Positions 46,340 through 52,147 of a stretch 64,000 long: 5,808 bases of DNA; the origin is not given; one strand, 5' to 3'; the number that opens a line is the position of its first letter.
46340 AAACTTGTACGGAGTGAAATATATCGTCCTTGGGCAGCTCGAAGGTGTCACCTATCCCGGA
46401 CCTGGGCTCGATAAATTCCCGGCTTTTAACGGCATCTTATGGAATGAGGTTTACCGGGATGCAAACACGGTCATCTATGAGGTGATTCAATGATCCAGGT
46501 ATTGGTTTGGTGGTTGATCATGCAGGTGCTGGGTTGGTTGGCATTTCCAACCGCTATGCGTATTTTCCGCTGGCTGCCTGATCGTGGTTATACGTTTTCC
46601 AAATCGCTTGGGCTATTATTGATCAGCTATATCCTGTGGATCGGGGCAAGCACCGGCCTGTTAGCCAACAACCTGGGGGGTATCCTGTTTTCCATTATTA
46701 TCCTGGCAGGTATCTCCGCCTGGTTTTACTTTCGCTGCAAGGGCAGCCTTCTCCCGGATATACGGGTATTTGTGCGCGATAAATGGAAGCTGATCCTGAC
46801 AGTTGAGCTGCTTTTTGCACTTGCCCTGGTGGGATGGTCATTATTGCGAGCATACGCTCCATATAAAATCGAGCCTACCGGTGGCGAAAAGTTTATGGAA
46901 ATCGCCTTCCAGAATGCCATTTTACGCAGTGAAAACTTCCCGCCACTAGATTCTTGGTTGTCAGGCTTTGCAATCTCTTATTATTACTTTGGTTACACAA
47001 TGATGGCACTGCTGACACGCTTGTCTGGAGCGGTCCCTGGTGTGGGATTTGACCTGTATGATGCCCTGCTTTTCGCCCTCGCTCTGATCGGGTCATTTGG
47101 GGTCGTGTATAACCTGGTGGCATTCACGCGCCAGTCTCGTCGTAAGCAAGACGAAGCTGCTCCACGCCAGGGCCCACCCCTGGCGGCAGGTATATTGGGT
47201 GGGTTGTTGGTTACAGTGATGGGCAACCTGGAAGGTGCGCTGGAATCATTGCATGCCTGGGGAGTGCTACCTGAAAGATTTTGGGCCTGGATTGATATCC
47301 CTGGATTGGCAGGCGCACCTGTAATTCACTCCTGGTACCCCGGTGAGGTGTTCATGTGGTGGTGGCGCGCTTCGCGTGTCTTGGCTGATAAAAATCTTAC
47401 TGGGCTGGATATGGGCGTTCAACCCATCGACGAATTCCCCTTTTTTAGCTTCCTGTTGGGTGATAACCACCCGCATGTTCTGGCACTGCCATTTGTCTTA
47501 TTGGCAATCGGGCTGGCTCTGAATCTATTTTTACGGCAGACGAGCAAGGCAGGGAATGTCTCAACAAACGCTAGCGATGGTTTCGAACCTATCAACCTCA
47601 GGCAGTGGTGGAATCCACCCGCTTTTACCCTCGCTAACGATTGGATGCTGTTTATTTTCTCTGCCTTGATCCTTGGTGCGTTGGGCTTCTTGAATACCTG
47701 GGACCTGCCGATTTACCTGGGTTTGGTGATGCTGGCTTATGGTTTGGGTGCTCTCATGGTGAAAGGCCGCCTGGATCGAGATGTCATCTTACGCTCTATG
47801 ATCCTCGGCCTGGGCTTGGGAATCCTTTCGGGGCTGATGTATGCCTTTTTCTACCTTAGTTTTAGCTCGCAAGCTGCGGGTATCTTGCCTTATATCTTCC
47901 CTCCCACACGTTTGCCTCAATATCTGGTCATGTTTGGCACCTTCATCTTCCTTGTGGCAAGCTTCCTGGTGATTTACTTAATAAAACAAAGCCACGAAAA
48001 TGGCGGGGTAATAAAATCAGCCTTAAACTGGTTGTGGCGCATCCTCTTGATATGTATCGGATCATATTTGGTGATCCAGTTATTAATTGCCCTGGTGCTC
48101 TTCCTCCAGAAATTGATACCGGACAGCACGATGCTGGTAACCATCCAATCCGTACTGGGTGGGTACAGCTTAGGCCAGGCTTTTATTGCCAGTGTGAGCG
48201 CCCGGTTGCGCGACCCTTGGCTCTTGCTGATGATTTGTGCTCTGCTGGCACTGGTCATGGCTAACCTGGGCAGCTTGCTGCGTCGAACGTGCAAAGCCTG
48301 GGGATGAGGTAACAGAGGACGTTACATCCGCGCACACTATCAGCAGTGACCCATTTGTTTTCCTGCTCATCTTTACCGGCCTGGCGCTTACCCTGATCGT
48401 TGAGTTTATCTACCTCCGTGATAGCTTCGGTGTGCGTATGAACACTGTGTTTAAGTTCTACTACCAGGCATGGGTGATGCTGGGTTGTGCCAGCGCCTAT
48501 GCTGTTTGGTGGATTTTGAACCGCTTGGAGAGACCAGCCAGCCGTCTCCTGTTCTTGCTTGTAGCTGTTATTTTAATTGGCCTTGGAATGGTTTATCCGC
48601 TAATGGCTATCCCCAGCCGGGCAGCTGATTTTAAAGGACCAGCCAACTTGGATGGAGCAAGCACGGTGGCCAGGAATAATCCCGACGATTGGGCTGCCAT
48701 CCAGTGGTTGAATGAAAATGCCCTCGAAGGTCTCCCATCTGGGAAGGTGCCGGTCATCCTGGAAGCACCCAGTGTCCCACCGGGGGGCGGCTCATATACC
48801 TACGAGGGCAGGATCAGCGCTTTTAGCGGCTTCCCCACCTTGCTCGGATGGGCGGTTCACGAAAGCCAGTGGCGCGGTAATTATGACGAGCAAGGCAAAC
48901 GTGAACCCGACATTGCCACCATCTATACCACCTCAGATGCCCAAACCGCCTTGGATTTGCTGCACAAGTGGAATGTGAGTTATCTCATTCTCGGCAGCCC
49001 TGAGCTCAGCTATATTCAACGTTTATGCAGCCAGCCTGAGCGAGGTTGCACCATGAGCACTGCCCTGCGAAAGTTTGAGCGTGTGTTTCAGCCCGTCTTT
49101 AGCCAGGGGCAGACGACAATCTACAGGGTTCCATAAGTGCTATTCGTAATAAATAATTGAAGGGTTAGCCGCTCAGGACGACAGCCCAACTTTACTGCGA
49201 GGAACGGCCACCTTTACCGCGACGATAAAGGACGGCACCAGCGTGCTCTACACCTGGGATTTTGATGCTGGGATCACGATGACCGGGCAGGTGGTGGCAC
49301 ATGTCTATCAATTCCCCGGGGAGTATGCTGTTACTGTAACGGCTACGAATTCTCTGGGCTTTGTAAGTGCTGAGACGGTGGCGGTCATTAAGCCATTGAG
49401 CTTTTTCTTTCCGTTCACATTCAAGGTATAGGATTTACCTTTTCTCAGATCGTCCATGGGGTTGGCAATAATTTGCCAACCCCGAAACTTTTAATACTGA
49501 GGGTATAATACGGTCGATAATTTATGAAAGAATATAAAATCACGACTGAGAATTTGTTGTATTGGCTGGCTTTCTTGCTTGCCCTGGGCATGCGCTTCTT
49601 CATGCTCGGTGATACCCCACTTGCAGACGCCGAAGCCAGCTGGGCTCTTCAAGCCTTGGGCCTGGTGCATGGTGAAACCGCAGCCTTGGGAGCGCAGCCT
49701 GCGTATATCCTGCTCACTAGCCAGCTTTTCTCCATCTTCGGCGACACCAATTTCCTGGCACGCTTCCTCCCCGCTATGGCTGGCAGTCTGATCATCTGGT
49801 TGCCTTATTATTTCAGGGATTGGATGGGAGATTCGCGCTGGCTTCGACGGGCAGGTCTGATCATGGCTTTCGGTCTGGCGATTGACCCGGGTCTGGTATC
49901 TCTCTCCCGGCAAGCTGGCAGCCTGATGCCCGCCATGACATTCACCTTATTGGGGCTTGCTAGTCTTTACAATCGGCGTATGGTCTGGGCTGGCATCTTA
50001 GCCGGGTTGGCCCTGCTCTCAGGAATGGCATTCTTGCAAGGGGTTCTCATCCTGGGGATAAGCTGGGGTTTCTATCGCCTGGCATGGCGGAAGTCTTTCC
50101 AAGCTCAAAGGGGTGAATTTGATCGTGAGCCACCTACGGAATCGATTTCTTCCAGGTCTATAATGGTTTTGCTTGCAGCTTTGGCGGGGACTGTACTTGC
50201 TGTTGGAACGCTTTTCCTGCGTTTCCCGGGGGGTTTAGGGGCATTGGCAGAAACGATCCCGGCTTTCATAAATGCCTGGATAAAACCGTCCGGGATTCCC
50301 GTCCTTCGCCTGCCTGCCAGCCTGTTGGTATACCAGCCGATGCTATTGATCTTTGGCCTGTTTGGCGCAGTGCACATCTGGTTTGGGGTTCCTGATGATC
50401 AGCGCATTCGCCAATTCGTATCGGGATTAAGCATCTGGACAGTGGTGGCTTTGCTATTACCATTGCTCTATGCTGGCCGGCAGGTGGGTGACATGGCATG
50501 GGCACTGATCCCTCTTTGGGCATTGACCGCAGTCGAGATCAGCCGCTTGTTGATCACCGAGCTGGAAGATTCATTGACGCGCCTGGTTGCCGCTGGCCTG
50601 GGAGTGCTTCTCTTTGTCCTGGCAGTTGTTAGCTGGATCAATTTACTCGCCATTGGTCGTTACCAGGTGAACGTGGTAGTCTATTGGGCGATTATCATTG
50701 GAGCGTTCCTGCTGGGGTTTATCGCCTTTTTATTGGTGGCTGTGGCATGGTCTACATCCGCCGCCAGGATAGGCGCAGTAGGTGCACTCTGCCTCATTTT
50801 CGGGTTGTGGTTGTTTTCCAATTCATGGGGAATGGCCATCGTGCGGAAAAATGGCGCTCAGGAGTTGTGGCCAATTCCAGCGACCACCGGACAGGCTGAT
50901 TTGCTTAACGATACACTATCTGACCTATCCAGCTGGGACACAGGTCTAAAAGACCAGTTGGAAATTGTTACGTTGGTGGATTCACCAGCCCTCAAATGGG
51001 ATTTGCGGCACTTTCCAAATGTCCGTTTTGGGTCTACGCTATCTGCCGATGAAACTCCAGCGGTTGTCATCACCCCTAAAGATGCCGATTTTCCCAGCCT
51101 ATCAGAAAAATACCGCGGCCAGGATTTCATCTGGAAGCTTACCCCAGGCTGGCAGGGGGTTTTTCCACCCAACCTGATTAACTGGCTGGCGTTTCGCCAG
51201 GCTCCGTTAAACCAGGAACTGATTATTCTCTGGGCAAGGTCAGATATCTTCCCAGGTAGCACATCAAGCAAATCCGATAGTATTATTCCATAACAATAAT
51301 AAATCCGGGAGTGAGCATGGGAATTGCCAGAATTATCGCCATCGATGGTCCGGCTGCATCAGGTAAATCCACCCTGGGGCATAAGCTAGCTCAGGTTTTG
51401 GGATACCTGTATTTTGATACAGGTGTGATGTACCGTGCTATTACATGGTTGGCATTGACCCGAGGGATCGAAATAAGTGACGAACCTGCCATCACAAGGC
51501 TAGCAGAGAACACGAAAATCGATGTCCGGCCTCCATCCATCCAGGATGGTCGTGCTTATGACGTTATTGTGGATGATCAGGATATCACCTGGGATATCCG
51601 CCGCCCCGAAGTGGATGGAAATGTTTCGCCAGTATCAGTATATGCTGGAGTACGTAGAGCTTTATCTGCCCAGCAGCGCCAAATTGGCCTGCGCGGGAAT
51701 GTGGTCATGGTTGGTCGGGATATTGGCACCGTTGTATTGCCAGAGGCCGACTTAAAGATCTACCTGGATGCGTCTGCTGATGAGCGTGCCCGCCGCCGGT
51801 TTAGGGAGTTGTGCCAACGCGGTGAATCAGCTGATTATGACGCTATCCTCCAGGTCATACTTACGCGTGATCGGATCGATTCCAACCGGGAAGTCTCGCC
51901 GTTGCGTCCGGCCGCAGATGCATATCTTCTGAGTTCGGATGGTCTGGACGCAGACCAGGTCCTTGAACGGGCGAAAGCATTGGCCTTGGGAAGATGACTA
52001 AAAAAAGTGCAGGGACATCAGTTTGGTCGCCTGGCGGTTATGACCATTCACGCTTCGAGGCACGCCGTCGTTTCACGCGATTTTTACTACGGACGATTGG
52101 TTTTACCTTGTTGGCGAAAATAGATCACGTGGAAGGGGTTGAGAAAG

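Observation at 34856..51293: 16-kb cluster of membrane glycosylation-like genes built around two Chlor_Arch_YYY (DUF2298) paralogs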

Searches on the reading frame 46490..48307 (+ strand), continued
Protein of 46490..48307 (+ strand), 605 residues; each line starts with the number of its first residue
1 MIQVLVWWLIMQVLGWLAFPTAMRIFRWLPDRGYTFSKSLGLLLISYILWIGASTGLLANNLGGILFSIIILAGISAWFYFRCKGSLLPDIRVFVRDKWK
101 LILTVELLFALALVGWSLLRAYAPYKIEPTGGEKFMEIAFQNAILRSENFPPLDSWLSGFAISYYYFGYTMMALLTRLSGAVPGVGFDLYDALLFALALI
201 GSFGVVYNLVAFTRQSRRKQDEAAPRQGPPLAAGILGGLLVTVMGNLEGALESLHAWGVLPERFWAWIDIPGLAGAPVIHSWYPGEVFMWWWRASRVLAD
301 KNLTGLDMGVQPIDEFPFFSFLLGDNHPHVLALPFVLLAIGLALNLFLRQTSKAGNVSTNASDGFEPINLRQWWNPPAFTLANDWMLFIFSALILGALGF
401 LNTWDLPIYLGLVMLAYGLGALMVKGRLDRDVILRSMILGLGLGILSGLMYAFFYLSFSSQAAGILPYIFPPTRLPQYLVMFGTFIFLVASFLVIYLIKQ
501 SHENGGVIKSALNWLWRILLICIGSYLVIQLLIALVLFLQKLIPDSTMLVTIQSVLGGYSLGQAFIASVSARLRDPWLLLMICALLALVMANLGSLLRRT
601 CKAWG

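Call 61: search_protein_representatives(alignment_id=A1)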
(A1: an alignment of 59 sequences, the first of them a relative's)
Query: 59 sequences, 880 profile positions. Proteins with E-value up to 0.001 (for the whole library): 8023; up to 1e-10: 5998; up to 1e-30: 3225. The best 150 are listed.
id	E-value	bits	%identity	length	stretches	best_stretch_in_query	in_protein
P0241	0.0e+00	1179.1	-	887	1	3-880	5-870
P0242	0.0e+00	1085.5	-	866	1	2-880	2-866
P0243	0.0e+00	1059.1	-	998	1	6-880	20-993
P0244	0.0e+00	1029.4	-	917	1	1-880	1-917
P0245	1.5e-294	996.1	-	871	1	1-880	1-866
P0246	2.7e-246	836.4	-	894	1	1-878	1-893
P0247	6.1e-245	831.9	-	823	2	390-880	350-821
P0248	7.9e-243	824.9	-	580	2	210-499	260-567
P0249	1.2e-236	804.4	-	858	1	1-878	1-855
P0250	5.4e-236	802.3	-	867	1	1-838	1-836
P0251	2.4e-234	796.9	-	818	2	4-349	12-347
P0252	1.6e-228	777.6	-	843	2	390-879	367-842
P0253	2.7e-228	776.8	-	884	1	3-877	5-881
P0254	5.8e-224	762.5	-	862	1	1-877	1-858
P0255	1.7e-220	751.0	-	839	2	382-880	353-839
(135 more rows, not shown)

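Call 64: search_solved_structures(query=A1, max_evalue=10, show_alignments=2)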
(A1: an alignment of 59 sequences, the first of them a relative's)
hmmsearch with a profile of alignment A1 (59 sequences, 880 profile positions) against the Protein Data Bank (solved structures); distinct sequences matched with E-value up to 10: 1.
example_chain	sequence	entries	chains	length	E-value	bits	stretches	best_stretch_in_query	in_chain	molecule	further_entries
6xeh_A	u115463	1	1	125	2.2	9.4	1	804-864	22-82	DE NOVO DESIGNED OR386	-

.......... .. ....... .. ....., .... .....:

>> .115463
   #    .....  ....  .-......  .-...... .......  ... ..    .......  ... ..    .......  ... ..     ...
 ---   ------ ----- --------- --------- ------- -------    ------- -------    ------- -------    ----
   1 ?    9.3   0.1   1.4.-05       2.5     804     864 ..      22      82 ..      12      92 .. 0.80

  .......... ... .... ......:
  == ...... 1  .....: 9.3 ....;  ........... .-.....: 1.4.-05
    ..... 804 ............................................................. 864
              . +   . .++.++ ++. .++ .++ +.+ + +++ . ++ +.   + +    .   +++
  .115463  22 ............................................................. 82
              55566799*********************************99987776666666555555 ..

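Call 76: search_protein_families(library=pfam, proteins=[P0121], max_evalue=10)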
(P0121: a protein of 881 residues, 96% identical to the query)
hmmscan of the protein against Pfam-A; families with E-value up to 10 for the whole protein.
P0121 (881 aa): 2 families
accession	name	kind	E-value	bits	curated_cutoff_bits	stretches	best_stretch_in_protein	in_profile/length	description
PF10060.15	DUF2298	-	4.7e-109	366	27.8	1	44-664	1-488/488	Uncharacterized membrane protein (DUF2298)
PF07690.21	MFS_1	-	4.6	6.5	33.4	3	559-706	138-291/347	Major Facilitator Superfamily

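Call 85: search_protein_families(library=pfam, proteins=[L020:6234-7391:+, L020:7398-8555:+, L020:8375-9967:+, L023:4840-5685:+, L023:5689-6813:+, L023:7663-9909:+, L030:7413-8672:+, L030:8648-9865:+, L063:7090-8766:+, L078:8040-8930:+], max_evalue=0.0001)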
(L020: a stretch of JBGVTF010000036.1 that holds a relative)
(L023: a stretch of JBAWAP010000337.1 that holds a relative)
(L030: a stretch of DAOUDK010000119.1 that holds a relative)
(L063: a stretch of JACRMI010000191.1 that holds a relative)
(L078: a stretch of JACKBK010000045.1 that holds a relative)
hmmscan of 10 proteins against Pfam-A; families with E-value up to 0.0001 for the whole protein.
L020:6234-7391:+ (386 aa): 14 families
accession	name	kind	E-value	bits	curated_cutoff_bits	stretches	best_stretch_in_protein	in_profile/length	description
PF04015.17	DUF362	-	1.6e-43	149.5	24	1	51-325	1-200/200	Domain of unknown function (DUF362)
PF00037.32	Fer4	-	4.6e-15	55.2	21.1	2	231-253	2-24/24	4Fe-4S binding domain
PF13237.11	Fer4_10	-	5.6e-11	42.6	25.5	1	201-248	2-53/53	4Fe-4S dicluster domain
PF12838.12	Fer4_7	-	8.1e-11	42.7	27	1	208-251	2-52/52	4Fe-4S dicluster domain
PF12837.12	Fer4_6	-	1.9e-10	40.6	25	1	230-252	2-24/24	4Fe-4S binding domain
PF13187.11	Fer4_9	-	4.1e-09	36.8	27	1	208-252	2-52/52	4Fe-4S dicluster domain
PF13484.11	Fer4_16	-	1.3e-08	36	30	0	236-266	1-31/66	4Fe-4S double cluster binding domain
PF13183.11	Fer4_8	-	5.4e-08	33.7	27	0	190-221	38-67/68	4Fe-4S dicluster domain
PF12797.12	Fer4_2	-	4.7e-07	29.8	24.5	0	230-249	3-22/22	4Fe-4S binding domain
PF25160.1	LdpA_Fe-S-bd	-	2.3e-06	27.7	27.6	1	214-253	9-44/49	LdpA Fe-S cluster-binding domain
PF14697.11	Fer4_21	-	7.4e-06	26.4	35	1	206-253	6-58/59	4Fe-4S dicluster domain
PF12798.12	Fer4_3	-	2.3e-05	25.3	27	0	237-251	1-15/15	4Fe-4S binding domain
PF13534.11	Fer4_17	-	2.6e-05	25.1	22.2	0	235-250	44-59/61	4Fe-4S dicluster domain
PF12800.12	Fer4_4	-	3.6e-05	24.2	24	0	235-250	2-17/17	4Fe-4S binding domain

L020:7398-8555:+ (386 aa): 0 families

L020:8375-9967:+ (531 aa): 1 family
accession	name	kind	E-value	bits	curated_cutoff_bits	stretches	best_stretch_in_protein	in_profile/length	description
PF03781.23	FGE-sulfatase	-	7.2e-72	242.5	23.3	1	270-524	3-255/255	Sulfatase-modifying factor enzyme 1-like domain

L023:4840-5685:+ (282 aa): 1 family
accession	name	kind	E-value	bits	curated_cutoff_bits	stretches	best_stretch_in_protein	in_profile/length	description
PF00565.23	SNase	-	3.4e-18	66.5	21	1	112-212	1-101/107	Staphylococcal nuclease homologue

L023:5689-6813:+ (375 aa): 4 families
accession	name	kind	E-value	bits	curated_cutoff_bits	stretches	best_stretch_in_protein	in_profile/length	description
PF00805.28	Pentapeptide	-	2e-20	72.5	20.2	2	79-108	10-39/40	Pentapeptide repeats (8 copies)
PF13599.13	Pentapeptide_4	-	5.2e-06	26.9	38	0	79-123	30-74/78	Pentapeptide repeat region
PF13576.12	Pentapeptide_3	-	6.4e-06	26.7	27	0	134-176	3-46/48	Pentapeptide repeats (9 copies)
PF07885.22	Ion_trans_2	-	8.1e-06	26.1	22.5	1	301-372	4-77/79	Ion channel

L023:7663-9909:+ (749 aa): 0 families

L030:7413-8672:+ (420 aa): 1 family
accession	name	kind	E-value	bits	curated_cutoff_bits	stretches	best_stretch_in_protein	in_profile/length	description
PF07470.19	Glyco_hydro_88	-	1e-63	215.9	26.6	1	71-378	25-347/352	Glycosyl Hydrolase Family 88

L030:8648-9865:+ (406 aa): 2 families
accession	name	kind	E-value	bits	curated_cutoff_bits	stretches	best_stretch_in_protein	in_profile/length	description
PF13676.11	TIR_2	-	5.4e-28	98.4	28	1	15-135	1-121/122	TIR domain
PF01582.25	TIR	-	8.8e-07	29.3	21.3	1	15-116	4-103/179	TIR domain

L063:7090-8766:+ (559 aa): 0 families

L078:8040-8930:+ (297 aa): 2 families
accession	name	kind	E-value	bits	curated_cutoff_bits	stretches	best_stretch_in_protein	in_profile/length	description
PF21082.3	MS_channel_3rd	-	2.5e-13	50.7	21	1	192-273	2-88/88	Mechanosensitive ion channel MscS, C-terminal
PF00924.24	MS_channel_2nd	-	3.2e-10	40.4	20.2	1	119-184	2-67/68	Mechanosensitive ion channel, beta-domain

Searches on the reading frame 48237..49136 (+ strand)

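Call 3: search_protein_families(library=pfam, proteins=[window:48237-49136:+], max_evalue=0.01)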
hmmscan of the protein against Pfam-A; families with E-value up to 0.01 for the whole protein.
window:48237-49136:+ (299 aa): 1 family
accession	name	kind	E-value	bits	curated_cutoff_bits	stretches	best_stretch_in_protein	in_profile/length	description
PF10060.15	DUF2298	-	6.1e-16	58.9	27.8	1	8-82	427-488/488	Uncharacterized membrane protein (DUF2298)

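Call 4: search_protein_families(library=ncbifam, proteins=[window:48237-49136:+], max_evalue=0.01)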
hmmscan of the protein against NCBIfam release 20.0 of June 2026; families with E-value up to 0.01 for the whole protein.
window:48237-49136:+ (299 aa): 1 family
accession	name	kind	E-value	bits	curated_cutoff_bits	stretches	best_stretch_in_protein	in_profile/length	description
TIGR03662.1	Chlor_Arch_YYY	subfamily_domain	3e-63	214.6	300.25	1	37-298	478-726/727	chlor_Arch_YYY domain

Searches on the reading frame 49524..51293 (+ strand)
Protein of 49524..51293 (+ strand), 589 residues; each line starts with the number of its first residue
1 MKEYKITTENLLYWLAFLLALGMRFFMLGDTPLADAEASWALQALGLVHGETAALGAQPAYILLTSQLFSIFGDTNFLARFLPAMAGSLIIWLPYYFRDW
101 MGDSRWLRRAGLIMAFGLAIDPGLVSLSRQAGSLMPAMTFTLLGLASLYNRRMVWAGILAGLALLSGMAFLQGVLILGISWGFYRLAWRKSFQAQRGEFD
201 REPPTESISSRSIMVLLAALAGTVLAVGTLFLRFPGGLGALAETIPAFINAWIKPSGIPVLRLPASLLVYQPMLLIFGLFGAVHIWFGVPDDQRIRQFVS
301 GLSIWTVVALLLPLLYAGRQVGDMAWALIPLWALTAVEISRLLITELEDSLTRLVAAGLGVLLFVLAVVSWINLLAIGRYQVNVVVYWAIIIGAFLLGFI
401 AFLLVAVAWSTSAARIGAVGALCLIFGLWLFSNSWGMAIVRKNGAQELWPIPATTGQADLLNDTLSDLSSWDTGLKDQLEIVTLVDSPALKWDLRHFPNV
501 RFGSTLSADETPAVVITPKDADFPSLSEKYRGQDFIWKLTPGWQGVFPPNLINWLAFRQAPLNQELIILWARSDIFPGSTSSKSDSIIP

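Call 3: search_protein_families(library=pfam, proteins=[window:49524-51293:+], max_evalue=0.01)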
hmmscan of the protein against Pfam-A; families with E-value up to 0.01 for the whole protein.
window:49524-51293:+ (589 aa): 0 families

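Call 4: search_protein_families(library=ncbifam, proteins=[window:49524-51293:+], max_evalue=0.01)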
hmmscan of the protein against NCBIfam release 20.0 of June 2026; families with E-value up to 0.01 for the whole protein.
window:49524-51293:+ (589 aa): 1 family
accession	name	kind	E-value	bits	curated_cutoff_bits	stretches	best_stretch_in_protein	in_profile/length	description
TIGR03663.1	TIGR03663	subfamily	1.2e-12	47.6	126.25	1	15-368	6-368/435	flippase activity-associated protein Agl23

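Call 30: search_solved_structures(query=window:49524-51293:+, max_evalue=1)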
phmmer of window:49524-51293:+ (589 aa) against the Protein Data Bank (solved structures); distinct sequences matched with E-value up to 1: 0.

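Call 65: find_homologous_proteins(query=window:49524-51293:+, max_evalue=0.001)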
Query window:49524-51293:+ (589 aa): 1395 proteins with E <= 0.001 among 8000 candidates; the best 120 are listed.
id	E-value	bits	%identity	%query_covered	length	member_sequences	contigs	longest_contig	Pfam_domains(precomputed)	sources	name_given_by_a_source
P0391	0.0e+0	1271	98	100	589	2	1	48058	-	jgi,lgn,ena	-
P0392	0.0e+0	1252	96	100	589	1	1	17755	-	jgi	-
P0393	0.0e+0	1229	96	100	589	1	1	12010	-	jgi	jgi:hypothetical protein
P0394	0.0e+0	1228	95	100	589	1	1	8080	-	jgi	jgi:hypothetical protein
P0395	0.0e+0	1122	86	100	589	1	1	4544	-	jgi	jgi:hypothetical protein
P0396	0.0e+0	1089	85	100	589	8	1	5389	-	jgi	jgi:hypothetical protein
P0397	2.0e-294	996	77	100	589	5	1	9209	-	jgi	jgi:hypothetical protein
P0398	2.9e-292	989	76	100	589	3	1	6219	-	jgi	jgi:hypothetical protein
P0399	4.1e-291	985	76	100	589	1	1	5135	-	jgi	jgi:hypothetical protein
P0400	7.8e-290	981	76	100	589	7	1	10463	-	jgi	jgi:hypothetical protein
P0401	1.3e-289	980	75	100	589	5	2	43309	-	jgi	jgi:hypothetical protein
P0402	7.8e-282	954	74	100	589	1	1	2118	-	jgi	jgi:hypothetical protein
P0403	2.0e-281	953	74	100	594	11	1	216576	-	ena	-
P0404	5.7e-279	945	74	100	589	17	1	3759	-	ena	-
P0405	7.2e-279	945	74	100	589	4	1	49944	-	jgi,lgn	-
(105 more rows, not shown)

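Call 67: search_solved_structures(query=A3, max_evalue=1)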
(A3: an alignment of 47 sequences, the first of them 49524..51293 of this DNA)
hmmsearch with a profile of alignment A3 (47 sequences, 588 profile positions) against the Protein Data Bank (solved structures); distinct sequences matched with E-value up to 1: 3.
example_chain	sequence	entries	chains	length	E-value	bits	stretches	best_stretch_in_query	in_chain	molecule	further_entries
3bs2_A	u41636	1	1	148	0.53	11.7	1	428-473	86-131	Lipocalin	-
3bu1_A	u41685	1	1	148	0.53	11.7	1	428-473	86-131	Lipocalin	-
3bu9_A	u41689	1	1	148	0.77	11.2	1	428-473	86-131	Lipocalin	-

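Call 68: search_protein_families(library=ncbifam, alignment_id=A3, max_evalue=0.001)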
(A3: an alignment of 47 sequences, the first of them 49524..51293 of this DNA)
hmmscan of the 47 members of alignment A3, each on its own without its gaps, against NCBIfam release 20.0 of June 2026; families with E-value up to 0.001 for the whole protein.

A. member 1, window:49524-51293:+ (589 aa): 1 family
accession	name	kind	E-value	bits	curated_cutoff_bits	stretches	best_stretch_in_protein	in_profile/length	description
TIGR03663.1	TIGR03663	subfamily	1.2e-12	47.6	126.25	1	15-368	6-368/435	flippase activity-associated protein Agl23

B. families by the number of members that match (of 47 scanned): 1 family
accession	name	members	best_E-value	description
TIGR03663.1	TIGR03663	47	9.9e-17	flippase activity-associated protein Agl23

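Call 76: search_protein_families(library=pfam, proteins=[window:49524-51293:+], max_evalue=10)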
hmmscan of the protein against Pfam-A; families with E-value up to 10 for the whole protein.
window:49524-51293:+ (589 aa): 2 families
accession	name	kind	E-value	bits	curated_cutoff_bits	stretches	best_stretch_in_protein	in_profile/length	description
PF09769.14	ApoO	-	0.024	15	31.4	1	203-241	61-102/131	Apolipoprotein O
PF10176.14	NEDD4_Bsd2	-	3.4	8.3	24.7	1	386-432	9-54/130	NEDD4/Bsd2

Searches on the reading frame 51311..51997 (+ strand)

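Call 5: search_protein_families(library=pfam, proteins=[window:51311-51997:+], max_evalue=0.001)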
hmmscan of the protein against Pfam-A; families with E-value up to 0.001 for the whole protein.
window:51311-51997:+ (228 aa): 4 families
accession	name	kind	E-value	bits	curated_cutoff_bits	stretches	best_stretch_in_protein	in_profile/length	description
PF02224.24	Cytidylate_kin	-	3.7e-66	223.3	26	1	9-221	1-205/211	Cytidylate kinase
PF13189.12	Cytidylate_kin2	-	5.5e-10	40.1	28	1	8-162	1-127/176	Cytidylate kinase-like family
PF00485.24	PRK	-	9.4e-06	26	22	0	144-203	127-184/196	Phosphoribulokinase / Uridine kinase family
PF13238.12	AAA_18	-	4.2e-05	24.5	29.4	1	9-69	1-52/128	AAA domain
